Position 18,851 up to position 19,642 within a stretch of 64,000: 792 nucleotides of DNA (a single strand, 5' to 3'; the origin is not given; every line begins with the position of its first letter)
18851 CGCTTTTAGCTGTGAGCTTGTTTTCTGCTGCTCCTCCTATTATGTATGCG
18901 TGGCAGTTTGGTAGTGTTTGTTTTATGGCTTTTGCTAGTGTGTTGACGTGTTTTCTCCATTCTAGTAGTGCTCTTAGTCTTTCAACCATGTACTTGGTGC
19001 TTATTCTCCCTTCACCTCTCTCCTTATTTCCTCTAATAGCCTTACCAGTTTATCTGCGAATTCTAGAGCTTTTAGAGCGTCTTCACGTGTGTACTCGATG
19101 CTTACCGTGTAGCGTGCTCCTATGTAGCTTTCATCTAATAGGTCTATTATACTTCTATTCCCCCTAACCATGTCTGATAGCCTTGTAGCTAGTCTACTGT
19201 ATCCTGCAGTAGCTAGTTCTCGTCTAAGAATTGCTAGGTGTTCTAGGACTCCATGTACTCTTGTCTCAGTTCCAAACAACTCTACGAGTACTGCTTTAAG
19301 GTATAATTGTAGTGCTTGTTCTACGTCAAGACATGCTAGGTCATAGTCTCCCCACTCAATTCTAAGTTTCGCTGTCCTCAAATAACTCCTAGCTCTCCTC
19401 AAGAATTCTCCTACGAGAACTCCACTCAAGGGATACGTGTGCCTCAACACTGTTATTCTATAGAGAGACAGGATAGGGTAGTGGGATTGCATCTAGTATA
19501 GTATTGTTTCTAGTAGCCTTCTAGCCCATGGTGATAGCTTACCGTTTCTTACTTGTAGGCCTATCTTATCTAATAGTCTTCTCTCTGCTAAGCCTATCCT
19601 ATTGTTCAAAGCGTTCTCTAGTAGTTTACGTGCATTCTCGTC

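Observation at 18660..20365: CARF protein, HEPN protein and MNT encoded as one compact operon: a 'split Csx1' or a cOA-controlled toxin-antitoxin?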

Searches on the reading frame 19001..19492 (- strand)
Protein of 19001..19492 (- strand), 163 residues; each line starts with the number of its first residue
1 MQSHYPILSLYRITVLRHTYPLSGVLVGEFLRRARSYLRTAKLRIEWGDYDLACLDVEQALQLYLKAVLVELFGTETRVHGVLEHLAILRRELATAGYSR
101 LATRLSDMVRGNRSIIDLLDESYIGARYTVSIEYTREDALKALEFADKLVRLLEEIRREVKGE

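Call 3: search_protein_families(library=pfam, proteins=[window:19001-19492:-], max_evalue=0.1)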
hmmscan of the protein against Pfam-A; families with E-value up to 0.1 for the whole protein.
window:19001-19492:- (163 aa): 2 families
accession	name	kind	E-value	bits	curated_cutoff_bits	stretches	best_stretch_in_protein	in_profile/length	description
PF05168.19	HEPN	-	3.4e-25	88.9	22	1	29-155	3-116/117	HEPN domain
PF09670.15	Cas_Cas02710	-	0.027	14.7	27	1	38-94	17-73/153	Csm6 HEPN domain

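Call 4: search_protein_families(library=ncbifam, proteins=[window:19001-19492:-], max_evalue=0.1)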
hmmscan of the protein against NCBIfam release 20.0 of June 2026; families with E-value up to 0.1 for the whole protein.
window:19001-19492:- (163 aa): 0 families

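Call 6: search_solved_structures(query=window:19001-19492:-, max_evalue=1, show_alignments=2)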
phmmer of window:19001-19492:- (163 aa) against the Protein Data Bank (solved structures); distinct sequences matched with E-value up to 1: 6.
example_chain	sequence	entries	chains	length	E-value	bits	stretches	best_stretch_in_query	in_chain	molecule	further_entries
1ufb_A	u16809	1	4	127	0.0012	22.3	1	29-155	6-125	TT1696 protein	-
1o3u_A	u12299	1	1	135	0.097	16.1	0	33-90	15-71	conserved hypothetical protein TM0613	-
4nqf_A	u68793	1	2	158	0.18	15.2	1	33-159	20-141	Nucleotidyltransferase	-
2yvu_A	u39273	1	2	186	0.29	14.6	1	92-153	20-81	Probable adenylyl-sulfate kinase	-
9min_D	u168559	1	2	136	0.37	14.2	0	29-68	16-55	designed minibinder KH46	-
1wol_A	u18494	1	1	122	0.81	13.1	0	28-86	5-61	122aa long conserved hypothetical protein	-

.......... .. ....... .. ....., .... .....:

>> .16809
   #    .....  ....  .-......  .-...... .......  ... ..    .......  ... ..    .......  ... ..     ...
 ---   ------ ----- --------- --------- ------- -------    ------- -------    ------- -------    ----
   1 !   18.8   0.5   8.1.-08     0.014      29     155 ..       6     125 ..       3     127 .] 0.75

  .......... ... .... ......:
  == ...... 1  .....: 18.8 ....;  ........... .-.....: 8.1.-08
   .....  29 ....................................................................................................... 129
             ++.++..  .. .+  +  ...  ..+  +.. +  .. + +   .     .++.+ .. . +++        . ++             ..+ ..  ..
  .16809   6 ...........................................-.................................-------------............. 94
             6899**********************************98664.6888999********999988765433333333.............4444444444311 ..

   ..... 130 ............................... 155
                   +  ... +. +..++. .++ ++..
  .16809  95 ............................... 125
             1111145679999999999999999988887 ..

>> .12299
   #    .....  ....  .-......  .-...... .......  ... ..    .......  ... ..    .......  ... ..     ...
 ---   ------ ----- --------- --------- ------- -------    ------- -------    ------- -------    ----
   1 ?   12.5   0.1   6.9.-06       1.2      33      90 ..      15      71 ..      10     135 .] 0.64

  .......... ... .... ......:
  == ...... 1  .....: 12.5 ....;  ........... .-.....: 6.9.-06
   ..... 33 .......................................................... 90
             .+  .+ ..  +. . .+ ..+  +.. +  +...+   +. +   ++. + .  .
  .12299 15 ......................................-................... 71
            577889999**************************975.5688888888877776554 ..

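Call 24: find_homologous_proteins(query=window:19001-19492:-, max_evalue=0.001)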
Query window:19001-19492:- (163 aa): 7 proteins with E <= 0.001 among 572 candidates.
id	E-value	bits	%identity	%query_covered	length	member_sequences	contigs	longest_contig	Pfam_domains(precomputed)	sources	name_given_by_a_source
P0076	6.9e-75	268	98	82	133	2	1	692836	PF05168.20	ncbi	-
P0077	4.6e-60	220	76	86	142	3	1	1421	PF05168.20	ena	-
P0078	2.7e-53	198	69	86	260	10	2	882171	PF05168.20,PF01909.30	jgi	jgi:HEPN domain-containing protein/predicted nucleotidyltransferase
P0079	3.7e-48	181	99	56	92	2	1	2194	PF05168.20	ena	-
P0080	7.1e-45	171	64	77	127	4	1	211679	PF05168.20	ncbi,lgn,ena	-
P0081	5.2e-44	168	60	86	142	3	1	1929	PF05168.20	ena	-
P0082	3.8e-43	165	60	83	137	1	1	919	PF05168.20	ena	-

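Call 25: find_encoding_contigs(protein=P0076, flank=6000, max_places=3)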
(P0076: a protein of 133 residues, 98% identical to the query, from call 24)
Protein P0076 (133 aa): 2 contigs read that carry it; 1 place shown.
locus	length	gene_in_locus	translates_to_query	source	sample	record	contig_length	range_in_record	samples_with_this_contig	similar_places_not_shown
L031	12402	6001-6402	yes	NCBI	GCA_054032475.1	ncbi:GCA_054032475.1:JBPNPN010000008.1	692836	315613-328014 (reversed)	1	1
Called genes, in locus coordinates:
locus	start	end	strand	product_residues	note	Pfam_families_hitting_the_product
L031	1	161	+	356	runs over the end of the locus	PF09700:Cas_Cmr3 (weak)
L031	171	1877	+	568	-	PF22230:Csx1_CARF, PF09455:Csx1_HEPN (weak)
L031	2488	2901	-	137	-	PF05168:HEPN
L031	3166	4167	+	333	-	-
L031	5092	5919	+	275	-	PF09651:Cas_APE2256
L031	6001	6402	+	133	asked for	PF05168:HEPN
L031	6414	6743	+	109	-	PF22600:MTPAP-like_central (weak), PF01909:NTP_transf_2, PF18765:Polbeta (faint)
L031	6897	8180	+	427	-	PF02463:SMC_N (weak), PF11398:DUF2813 (weak), PF13175:AAA_15, PF13476:AAA_23, PF13304:AAA_21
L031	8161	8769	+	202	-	-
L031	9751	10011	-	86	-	-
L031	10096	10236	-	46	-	-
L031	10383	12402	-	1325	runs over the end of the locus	-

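Call 26: find_encoding_contigs(protein=P0078, flank=5000, max_places=3)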
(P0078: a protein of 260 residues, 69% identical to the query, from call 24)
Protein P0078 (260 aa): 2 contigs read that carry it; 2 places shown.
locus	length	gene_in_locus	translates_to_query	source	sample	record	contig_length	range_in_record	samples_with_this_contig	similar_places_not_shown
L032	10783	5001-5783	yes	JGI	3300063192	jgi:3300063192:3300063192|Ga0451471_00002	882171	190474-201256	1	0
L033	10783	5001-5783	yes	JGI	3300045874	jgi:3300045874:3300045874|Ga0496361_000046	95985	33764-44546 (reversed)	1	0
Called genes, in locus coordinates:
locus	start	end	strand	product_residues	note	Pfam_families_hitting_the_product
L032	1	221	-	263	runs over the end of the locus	PF00106:adh_short, PF08659:KR, PF23441:SDR, PF13561:adh_short_C2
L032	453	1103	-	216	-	PF00565:SNase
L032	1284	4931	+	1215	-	PF17915:zf_Rg, PF04851:ResIII (weak), PF00270:DEAD, PF13401:AAA_22 (faint), PF01751:Toprim, PF01131:Topoisom_bac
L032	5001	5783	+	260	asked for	PF01909:NTP_transf_2 (faint), PF05168:HEPN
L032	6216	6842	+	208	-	-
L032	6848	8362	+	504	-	-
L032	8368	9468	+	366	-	-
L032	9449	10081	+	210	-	-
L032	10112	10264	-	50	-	-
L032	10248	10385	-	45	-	-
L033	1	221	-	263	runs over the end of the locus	PF00106:adh_short, PF08659:KR, PF23441:SDR, PF13561:adh_short_C2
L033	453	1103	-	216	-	PF00565:SNase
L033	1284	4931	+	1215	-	PF17915:zf_Rg, PF04851:ResIII (weak), PF00270:DEAD, PF13401:AAA_22 (faint), PF01751:Toprim, PF01131:Topoisom_bac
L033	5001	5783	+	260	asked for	PF01909:NTP_transf_2 (faint), PF05168:HEPN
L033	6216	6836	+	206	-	-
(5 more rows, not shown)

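Call 27: find_encoding_contigs(protein=P0080, flank=5000, max_places=3)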
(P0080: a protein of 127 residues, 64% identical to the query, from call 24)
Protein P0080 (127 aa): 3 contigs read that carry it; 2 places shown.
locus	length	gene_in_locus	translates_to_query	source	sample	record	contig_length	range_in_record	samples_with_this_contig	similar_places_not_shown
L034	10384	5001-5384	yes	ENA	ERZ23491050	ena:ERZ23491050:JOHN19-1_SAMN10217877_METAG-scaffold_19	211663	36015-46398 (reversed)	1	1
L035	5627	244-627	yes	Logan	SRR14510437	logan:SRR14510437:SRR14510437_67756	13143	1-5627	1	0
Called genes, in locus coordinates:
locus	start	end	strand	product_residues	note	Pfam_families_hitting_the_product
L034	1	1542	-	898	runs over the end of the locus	PF00330:Aconitase, PF00694:Aconitase_C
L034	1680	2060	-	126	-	PF25937:DUF7980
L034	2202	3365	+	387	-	PF01266:DAO (faint), PF01494:FAD_binding_3 (faint), PF13450:NAD_binding_8 (weak)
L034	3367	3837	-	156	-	PF00085:Thioredoxin, PF13098:Thioredoxin_2, PF13192:Thioredoxin_3 (faint)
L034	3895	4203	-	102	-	-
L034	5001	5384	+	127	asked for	PF05168:HEPN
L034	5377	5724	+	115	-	PF01909:NTP_transf_2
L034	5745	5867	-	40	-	-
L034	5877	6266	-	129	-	-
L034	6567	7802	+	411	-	PF01637:ATPase_2 (weak), PF13191:AAA_16, PF13401:AAA_22, PF00004:AAA (weak), PF22606:Cdc6-ORC-like_ATPase_lid (weak), PF22703:Cdc6_lid, PF09079:WHD_Cdc6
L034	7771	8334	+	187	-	PF01949:Endo_dU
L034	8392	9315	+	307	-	PF00056:Ldh_1_N, PF02056:Glyco_hydro_4 (faint), PF02866:Ldh_1_C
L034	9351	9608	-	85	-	-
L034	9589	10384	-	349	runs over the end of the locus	PF00586:AIRS, PF02769:AIRS_C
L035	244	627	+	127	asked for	PF05168:HEPN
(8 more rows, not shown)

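Call 35: search_protein_families(library=padloc, proteins=[window:19001-19492:-, L031:6897-8180:+, L031:8161-8769:+], max_evalue=0.01)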
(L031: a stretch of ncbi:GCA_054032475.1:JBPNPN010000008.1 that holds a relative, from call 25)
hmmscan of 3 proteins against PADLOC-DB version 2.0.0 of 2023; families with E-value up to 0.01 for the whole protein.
window:19001-19492:- (163 aa): 0 families

L031:6897-8180:+ (427 aa): 125 families (the best 25 are shown)
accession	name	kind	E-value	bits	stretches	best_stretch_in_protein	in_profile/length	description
PDLC04608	PDC-M38A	-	1.3e-24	85.6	2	7-64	4-64/367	-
PDLC04609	PDC-M38A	-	3.6e-23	80.4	2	283-425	230-371/371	-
PDLC02336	AbiLi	-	1.6e-20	71.9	1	8-399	2-316/340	AbiLi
PDLC02979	AriA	-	2.4e-20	71.7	2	8-235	3-164/373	-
PDLC02980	AriA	-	7.5e-20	70.1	1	29-374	1-303/304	-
PDLC04611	PDC-M38A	-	1.1e-19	69.3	1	8-386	2-342/383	-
PDLC02358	Old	-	2.1e-17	61.2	2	8-55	4-51/578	Old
PDLC03878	NsnB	-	1e-15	56.4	2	8-64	2-59/345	-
PDLC00091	GajA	-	1.7e-15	54.9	2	8-83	3-80/627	AAA ATPase domain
PDLC04607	PDC-M38A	-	2e-15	54.2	2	9-93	385-469/715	-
PDLC00099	GajA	-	2.3e-15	54.6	2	8-53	3-55/626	AAA ATPase domain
PDLC00271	PtuA1|PtuA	-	5.1e-14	50.7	2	8-55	3-51/421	AAA ATPase domain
PDLC00096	GajA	-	6.5e-14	49.6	2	8-62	3-59/630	AAA ATPase domain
PDLC02915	ATPase-Toprim_I-B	-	1.5e-13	48.4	2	9-71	4-62/623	-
PDLC00063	GajA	-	1.5e-13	48.3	2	8-74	3-73/679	AAA ATPase domain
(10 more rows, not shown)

L031:8161-8769:+ (202 aa): 4 families
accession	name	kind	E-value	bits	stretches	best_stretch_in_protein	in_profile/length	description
PDLC04620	PDC-M38B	-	5.4e-05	20.9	1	9-157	3-151/250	-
PDLC04619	PDC-M38B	-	5.7e-05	20.9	1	9-154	3-148/240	-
PDLC04618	PDC-M38B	-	0.00012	19.6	1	9-162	3-158/244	-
PDLC04136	mad4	-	0.0023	16.8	1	9-109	7-90/110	mads_4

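Call 63: search_protein_representatives(alignment_id=A3)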
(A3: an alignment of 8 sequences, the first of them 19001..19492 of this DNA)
Query: 8 sequences, 143 profile positions. Proteins with E-value up to 0.001 (for the whole library): 343; up to 1e-10: 93; up to 1e-30: 2. The best 150 are listed.
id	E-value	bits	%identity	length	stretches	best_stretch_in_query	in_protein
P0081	2.4e-65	235.2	-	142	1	1-143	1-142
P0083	1.1e-41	158.4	-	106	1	1-102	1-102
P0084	2.4e-28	115.2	-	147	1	4-137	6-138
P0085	9.3e-28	113.3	-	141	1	1-136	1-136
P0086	9.3e-27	110.0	-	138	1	1-140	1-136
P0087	1.7e-25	105.9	-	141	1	1-137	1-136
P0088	2.9e-25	105.2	-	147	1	6-139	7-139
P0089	2.4e-24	102.2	-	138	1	1-140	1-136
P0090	4.9e-24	101.2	-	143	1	1-140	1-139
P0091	1.7e-22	96.2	-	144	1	1-141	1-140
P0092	2.0e-22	96.0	-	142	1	5-136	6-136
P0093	3.4e-21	92.0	-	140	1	1-139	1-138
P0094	4.7e-21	91.6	-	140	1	1-137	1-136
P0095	9.0e-21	90.6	-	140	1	1-139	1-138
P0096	1.5e-20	89.9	-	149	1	1-138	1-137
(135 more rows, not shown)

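Call 76: predict_structure(alignment_id=A7)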
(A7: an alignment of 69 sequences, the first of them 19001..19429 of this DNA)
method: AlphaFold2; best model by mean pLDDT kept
length: 142 residues; sequences in the alignment: 69
mean_pLDDT: 96.6   pTM: 0.91
mean pLDDT of the five models: 96.6, 96.6, 96.6, 96.1, 95.6
residues with pLDDT >= 90: 131; 70-90: 10; 50-70: 1; < 50: 0
segments of 3 or more residues with pLDDT < 50: none
pLDDT, mean of each block of 10 residues (from residue 1): 93 99 98 98 98 97 99 98 98 98 88 95 99 98 85
secondary structure, 60 per line:
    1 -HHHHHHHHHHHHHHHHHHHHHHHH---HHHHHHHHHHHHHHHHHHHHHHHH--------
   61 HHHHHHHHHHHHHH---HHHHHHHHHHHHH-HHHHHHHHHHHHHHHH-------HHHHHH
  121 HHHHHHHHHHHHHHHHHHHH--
elements in order: H2-25 H29-52 H61-74 H78-90 H92-107 H115-140

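Call 79: fold_search(model_id=the predicted structure, library=pdb)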
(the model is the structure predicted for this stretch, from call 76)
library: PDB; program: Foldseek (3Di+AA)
matches with E <= 10: 442; with E <= 0.001: 2
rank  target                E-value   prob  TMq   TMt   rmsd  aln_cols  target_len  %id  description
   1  1ufb_A                3.9e-04  1.00  0.69  0.76   3.5       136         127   28  Crystal structure of TT1696 from Thermus thermophilus HB8 (released 2003-11-28)
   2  4nqf_B                6.3e-04  1.00  0.77  0.73   2.9       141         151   21  Crystal structure of HEPN domain protein (released 2014-03-26)
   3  4nqf_A                1.1e-03  1.00  0.77  0.76   2.9       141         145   21  Crystal structure of HEPN domain protein (released 2014-03-26)
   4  2hsb                  1.6e-03  1.00  0.65  0.72   4.1       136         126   19  Crystal structure of a hepn domain containing protein (af_0298) from archaeoglobus fulgidus at 1.95 A resolution (released 2006-08-15)
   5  1wol                  2.3e-03  1.00  0.58  0.66   4.6       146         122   20  Crystal Structure of ST0689, an archaeal HEPN homologue (released 2005-11-22)
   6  3o10_C                7.4e-03  1.00  0.72  0.75   3.1       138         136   16  Crystal structure of the HEPN domain from human sacsin (released 2011-03-30)
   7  1o3u                  1.0e-02  1.00  0.59  0.70   4.3       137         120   20  Crystal structure of an hepn domain protein (tm0613) from thermotoga maritima at 1.75 A resolution (released 2003-04-22)
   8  3o10_D                1.5e-02  1.00  0.68  0.71   3.8       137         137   20  Crystal structure of the HEPN domain from human sacsin (released 2011-03-30)
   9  3o10_A                1.8e-02  1.00  0.68  0.70   3.7       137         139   20  Crystal structure of the HEPN domain from human sacsin (released 2011-03-30)
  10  9min_I                2.2e-02  1.00  0.51  0.55   4.8       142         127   20  Structure of a designed minibinder to NYESO1-A*02:01 (released 2025-08-06)
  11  9min_D                2.4e-02  1.00  0.50  0.54   4.9       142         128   20  Structure of a designed minibinder to NYESO1-A*02:01 (released 2025-08-06)
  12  2q00_A                4.1e-02  1.00  0.47  0.53   6.0       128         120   17  Crystal structure of the P95883_SULSO protein from Sulfolobus solfataricus. NESG target SsR10. (released 2007-05-29)
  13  2q00_B                9.1e-02  0.99  0.43  0.49   8.2       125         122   18  Crystal structure of the P95883_SULSO protein from Sulfolobus solfataricus. NESG target SsR10. (released 2007-05-29)
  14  9tas                  3.1e-01  0.60  0.32  0.35   8.0       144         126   13  De novo photoenzyme photoABLE1 in complex with substrate (released 2026-03-25)
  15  8yuf_A                3.3e-01  0.35  0.26  0.28   9.8       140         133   14  Crystal structure of HEPN (Q64A) toxin (released 2025-04-02)
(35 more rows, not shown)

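Call 80: search_protein_families(library=pfam, proteins=[L031:8161-8769:+, L031:6897-8180:+, L031:171-1877:+], max_evalue=0.01)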
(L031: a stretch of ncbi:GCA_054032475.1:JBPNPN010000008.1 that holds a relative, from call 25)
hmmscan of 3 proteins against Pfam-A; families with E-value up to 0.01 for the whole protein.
L031:8161-8769:+ (202 aa): 1 family
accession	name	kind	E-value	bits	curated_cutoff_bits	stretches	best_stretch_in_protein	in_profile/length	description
PF11536.14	DUF3226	-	0.00013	22.3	27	1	9-114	2-83/208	Protein of unknown function (DUF3226)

L031:6897-8180:+ (427 aa): 5 families
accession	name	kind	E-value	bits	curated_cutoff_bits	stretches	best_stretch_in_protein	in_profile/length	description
PF13175.12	AAA_15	-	3.6e-21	76.7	32.1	2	8-239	3-172/374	AAA ATPase domain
PF13304.12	AAA_21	-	3.6e-15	57.3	27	2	267-374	220-303/304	AAA domain, putative AbiEii toxin, Type IV TA system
PF11398.14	DUF2813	-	5.6e-11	42.9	21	1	7-61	2-56/372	Protein of unknown function (DUF2813)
PF13476.12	AAA_23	-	5.3e-08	34.2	27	1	11-183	2-171/201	AAA domain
PF02463.25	SMC_N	-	2.5e-06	27.5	40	1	8-86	2-83/220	RecF/RecN/SMC N terminal domain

L031:171-1877:+ (568 aa): 2 families
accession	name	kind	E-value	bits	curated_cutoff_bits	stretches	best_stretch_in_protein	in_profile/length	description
PF22230.1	Csx1_CARF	-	1.5e-15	58.3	24.7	1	18-253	1-163/163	CRISPR system endoribonuclease Csx1, CARF domain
PF09455.15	Csx1_HEPN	-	0.00095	19.9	23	1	466-534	4-54/71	CRISPR system endoribonuclease Csx1, HEPN domain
